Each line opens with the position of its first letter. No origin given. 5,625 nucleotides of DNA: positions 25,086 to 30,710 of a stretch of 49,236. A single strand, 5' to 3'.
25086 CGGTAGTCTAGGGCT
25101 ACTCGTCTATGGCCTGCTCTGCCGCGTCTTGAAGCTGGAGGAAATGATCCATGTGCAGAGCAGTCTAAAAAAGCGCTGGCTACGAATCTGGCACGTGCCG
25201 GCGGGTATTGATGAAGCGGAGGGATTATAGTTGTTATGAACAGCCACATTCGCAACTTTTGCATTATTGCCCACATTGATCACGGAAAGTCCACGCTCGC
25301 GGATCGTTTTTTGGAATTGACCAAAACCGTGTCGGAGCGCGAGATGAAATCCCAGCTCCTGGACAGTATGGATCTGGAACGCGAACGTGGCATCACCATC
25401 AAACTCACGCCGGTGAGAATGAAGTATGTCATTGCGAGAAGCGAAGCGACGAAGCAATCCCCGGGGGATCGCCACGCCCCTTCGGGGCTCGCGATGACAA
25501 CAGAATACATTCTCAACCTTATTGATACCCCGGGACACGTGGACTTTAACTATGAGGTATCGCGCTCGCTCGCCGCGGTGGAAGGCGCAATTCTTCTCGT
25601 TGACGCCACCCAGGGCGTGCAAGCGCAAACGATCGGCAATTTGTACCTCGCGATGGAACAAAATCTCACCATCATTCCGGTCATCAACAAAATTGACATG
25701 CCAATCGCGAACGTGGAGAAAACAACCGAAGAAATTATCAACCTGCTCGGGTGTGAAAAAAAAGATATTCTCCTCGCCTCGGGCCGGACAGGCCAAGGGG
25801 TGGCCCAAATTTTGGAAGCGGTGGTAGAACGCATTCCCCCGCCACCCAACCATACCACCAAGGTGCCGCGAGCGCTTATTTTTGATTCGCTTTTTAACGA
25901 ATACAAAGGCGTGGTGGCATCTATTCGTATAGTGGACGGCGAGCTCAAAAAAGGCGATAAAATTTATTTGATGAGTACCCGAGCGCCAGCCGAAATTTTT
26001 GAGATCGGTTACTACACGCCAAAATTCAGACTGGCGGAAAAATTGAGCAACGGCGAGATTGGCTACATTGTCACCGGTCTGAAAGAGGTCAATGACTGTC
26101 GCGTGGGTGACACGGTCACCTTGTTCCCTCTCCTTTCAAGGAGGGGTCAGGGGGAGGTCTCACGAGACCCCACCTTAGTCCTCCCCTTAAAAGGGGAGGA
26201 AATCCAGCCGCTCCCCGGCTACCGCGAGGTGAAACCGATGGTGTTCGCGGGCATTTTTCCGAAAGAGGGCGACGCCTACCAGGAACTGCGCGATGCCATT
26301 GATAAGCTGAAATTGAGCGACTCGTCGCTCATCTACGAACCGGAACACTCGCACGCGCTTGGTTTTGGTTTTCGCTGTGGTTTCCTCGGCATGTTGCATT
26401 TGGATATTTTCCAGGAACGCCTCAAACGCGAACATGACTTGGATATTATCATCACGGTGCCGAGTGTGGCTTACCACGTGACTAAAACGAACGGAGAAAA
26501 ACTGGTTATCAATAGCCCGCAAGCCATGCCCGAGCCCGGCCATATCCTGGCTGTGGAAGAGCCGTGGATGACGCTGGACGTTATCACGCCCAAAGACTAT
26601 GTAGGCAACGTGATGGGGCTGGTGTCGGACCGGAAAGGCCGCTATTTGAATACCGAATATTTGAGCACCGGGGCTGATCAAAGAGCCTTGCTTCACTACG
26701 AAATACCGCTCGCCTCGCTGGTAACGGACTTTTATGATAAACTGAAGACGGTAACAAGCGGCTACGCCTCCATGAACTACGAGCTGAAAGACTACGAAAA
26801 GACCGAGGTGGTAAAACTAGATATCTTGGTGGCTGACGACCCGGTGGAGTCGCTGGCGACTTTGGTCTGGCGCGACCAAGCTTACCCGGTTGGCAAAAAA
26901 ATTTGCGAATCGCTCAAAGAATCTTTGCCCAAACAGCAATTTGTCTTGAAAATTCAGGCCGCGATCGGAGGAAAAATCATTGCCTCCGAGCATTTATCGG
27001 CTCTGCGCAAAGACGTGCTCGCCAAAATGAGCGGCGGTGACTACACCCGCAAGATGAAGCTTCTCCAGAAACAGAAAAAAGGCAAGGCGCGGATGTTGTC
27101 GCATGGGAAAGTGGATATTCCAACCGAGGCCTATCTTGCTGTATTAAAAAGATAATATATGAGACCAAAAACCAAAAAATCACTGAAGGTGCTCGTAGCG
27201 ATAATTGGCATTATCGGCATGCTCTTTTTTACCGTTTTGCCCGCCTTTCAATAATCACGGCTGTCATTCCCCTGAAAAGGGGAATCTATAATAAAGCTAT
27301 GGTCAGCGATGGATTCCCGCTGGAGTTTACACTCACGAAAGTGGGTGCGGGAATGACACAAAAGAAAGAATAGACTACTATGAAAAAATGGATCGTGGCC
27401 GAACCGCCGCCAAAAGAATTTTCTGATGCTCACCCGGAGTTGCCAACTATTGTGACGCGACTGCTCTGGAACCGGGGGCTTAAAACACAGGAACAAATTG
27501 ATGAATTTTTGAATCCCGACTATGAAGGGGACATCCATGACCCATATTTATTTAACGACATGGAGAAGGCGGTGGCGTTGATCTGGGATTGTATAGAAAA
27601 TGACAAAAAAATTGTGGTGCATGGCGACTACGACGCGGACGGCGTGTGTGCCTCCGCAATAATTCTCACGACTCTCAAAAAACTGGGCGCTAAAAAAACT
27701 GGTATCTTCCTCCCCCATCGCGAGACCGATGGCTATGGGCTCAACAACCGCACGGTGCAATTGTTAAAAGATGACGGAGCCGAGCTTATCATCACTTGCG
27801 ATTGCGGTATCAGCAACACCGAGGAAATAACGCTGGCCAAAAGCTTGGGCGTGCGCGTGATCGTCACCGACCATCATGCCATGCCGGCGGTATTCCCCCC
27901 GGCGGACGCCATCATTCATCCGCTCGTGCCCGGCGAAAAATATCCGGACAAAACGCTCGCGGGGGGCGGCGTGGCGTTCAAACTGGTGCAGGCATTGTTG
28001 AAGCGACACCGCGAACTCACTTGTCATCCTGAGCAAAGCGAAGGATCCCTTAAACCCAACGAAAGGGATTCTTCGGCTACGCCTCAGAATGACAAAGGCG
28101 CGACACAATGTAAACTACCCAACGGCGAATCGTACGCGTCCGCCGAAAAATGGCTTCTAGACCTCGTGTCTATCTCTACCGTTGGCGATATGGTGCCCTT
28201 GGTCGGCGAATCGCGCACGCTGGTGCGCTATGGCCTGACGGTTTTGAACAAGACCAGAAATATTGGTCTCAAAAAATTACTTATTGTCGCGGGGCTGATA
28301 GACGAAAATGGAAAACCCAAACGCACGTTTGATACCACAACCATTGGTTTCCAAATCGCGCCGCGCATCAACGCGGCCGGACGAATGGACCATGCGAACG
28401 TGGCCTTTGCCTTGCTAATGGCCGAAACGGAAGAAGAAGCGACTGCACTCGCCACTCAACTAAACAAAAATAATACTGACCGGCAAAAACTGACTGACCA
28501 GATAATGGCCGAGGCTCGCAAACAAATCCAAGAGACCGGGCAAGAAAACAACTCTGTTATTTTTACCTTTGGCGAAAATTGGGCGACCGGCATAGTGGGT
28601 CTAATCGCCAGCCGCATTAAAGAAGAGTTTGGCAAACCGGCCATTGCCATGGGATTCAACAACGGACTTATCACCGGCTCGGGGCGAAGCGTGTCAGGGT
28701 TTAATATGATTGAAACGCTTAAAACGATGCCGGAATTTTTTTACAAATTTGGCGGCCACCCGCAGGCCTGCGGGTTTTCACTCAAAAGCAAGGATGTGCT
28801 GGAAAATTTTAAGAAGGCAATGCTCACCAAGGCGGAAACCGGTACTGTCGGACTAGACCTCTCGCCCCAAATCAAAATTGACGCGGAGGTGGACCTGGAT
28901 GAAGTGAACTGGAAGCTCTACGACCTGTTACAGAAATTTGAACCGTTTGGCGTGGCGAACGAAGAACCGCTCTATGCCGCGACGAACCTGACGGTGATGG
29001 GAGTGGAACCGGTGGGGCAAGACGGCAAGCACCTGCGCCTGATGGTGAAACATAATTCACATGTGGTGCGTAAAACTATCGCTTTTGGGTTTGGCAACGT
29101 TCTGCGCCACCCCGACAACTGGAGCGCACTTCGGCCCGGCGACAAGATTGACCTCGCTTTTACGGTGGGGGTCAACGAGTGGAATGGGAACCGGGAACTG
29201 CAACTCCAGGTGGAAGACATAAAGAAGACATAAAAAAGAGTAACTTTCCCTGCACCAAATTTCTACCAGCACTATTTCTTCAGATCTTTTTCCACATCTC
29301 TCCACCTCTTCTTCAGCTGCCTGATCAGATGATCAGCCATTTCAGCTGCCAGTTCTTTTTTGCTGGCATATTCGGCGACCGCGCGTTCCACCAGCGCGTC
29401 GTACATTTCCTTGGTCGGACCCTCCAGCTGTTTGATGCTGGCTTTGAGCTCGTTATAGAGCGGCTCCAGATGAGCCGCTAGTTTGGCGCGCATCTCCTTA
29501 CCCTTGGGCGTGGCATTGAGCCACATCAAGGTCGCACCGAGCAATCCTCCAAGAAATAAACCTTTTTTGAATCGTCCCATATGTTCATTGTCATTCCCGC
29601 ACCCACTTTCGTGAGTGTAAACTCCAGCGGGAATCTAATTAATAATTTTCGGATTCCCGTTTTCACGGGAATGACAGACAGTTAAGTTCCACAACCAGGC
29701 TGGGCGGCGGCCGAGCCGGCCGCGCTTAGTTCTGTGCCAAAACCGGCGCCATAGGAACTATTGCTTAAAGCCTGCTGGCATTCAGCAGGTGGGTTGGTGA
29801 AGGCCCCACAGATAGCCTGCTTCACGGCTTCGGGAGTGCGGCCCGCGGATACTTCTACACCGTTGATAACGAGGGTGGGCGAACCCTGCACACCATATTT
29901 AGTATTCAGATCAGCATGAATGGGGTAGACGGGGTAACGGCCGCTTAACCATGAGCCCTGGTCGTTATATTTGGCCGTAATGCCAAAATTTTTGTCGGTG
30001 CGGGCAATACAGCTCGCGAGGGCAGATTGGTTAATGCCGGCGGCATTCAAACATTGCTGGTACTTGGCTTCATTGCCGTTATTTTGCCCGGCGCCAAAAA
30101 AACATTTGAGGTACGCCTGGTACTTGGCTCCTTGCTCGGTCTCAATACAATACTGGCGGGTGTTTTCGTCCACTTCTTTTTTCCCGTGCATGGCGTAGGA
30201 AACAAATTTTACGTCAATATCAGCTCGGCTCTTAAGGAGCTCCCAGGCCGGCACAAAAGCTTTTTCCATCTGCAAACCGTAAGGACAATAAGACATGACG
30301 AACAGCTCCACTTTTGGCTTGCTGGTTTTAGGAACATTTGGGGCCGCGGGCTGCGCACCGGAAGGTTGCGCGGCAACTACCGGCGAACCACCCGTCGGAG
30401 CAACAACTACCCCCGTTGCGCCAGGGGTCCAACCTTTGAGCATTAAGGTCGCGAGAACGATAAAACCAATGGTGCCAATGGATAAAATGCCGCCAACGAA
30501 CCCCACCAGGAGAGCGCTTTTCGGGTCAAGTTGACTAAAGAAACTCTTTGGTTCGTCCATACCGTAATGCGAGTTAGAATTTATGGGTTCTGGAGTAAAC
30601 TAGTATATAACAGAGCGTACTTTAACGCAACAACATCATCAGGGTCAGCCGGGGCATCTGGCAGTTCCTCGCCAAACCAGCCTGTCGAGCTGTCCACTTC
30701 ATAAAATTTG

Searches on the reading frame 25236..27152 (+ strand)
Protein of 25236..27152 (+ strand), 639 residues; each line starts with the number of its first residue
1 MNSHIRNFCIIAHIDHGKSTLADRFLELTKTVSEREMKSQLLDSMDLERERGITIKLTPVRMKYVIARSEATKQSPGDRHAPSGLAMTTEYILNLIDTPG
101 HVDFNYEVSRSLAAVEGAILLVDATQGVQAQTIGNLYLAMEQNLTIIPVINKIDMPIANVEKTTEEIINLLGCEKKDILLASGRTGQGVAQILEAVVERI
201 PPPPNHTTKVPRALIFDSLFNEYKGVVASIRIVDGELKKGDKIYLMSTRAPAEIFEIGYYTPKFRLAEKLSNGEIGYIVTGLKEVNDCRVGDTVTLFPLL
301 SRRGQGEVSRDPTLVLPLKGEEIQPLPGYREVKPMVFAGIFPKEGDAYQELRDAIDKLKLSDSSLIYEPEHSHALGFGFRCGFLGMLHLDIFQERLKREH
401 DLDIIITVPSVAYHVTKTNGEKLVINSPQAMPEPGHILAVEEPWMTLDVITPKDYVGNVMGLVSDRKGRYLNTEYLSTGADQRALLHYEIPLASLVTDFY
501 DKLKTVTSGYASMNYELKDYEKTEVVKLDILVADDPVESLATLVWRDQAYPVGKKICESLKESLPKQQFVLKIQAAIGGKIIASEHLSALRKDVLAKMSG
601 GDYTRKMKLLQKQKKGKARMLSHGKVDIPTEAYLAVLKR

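Call 71: search_protein_families(library=pfam, proteins=[window:25236-27152:+], max_evalue=0.00001)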
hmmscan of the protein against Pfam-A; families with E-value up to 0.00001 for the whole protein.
window:25236-27152:+ (639 aa): 4 families
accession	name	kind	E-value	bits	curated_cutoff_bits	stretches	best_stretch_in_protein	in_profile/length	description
PF00009.33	GTP_EFTU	-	5.7e-54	183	26.5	1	4-202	2-188/188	Elongation factor Tu GTP binding domain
PF06421.17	LepA_C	-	1.2e-38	132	29.7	1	533-638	2-107/107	GTP-binding protein LepA C-terminus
PF00679.30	EFG_C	-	8.7e-22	77.4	27.9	1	440-529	2-87/89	Elongation factor G C-terminus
PF03144.31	GTP_EFTU_D2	-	4.5e-10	40.3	30.3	1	225-295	1-73/73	Elongation factor Tu domain 2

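Call 74: list_cluster_members(proteins=[P0003, P0005, window:25236-27152:+, L004:11576-12094:+, window:11861-13312:+])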
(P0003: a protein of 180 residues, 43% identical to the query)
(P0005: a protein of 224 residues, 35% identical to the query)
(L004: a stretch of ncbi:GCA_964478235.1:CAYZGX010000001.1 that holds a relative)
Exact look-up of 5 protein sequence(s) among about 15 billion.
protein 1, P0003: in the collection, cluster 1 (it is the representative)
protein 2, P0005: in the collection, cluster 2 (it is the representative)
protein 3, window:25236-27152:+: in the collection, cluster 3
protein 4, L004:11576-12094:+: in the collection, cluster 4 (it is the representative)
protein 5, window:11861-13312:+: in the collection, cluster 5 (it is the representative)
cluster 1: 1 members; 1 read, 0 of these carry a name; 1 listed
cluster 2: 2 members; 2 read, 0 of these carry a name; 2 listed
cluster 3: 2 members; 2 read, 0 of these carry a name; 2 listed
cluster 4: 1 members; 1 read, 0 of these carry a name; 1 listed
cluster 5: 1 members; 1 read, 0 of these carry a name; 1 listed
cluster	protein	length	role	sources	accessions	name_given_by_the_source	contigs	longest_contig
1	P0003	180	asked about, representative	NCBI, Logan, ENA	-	-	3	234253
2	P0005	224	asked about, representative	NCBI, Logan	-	-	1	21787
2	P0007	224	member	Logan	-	-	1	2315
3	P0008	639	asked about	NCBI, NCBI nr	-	-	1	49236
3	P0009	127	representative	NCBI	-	-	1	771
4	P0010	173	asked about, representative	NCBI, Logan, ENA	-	-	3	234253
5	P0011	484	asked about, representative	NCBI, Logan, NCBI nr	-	-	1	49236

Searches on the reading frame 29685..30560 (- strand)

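Call 72: search_protein_families(library=pfam, proteins=[window:29685-30560:-], max_evalue=0.00001)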
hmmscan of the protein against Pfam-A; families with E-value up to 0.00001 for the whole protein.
window:29685-30560:- (292 aa): 1 family
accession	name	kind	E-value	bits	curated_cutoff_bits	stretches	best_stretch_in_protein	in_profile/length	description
PF03227.22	GILT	-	1.4e-06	29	22.4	1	83-186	1-105/107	Gamma interferon inducible lysosomal thiol reductase (GILT)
